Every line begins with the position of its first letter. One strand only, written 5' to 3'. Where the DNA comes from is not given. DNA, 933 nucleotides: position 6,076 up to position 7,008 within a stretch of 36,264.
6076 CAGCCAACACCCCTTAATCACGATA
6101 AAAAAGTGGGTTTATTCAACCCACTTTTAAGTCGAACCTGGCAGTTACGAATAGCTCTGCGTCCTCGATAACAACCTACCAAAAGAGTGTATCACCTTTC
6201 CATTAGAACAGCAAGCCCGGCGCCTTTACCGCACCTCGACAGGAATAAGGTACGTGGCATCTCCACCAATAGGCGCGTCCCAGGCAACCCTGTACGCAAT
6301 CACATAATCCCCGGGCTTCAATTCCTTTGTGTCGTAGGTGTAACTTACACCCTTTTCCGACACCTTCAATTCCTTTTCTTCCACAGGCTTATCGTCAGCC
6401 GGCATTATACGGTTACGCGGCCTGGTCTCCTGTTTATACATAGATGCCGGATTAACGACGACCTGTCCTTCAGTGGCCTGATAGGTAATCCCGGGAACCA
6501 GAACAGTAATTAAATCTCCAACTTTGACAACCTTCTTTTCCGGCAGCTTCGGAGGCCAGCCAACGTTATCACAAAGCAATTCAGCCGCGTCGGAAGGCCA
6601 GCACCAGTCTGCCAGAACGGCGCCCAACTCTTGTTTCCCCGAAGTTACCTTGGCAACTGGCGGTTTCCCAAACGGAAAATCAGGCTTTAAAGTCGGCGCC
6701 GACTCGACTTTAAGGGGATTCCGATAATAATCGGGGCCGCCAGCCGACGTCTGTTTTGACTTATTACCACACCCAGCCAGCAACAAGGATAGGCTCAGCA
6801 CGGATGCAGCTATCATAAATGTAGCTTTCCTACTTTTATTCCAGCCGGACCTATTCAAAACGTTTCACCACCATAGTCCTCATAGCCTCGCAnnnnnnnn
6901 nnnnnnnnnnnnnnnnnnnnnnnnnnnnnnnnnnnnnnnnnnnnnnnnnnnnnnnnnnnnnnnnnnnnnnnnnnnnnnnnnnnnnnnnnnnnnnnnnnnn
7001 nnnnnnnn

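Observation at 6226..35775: About 30 kb devoted to ten c-type cytochromes (79 CxxCH) with no catalytic partner visible: a complete candidate electron-export island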

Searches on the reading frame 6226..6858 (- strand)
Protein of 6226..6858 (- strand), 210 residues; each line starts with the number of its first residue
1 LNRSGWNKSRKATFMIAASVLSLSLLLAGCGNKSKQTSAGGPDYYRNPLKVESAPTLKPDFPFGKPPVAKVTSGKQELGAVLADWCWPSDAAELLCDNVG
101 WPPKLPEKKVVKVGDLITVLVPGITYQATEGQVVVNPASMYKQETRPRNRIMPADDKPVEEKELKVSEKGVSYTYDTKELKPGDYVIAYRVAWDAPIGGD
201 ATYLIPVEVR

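Call 6: search_protein_families(library=pfam, proteins=[window:6226-6858:-], max_evalue=0.01)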
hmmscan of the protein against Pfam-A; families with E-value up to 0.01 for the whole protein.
window:6226-6858:- (210 aa): 0 families

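Call 45: search_protein_families(library=ncbifam, proteins=[window:6226-6858:-], max_evalue=0.01)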
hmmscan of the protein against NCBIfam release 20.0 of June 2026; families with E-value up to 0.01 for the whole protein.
window:6226-6858:- (210 aa): 1 family
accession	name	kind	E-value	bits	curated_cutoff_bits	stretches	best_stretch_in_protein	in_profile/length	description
NF047847.2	SS_mature_LptM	equivalog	0.00083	19.4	27.7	1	16-33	7-23/31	LPS translocon maturation chaperone LptM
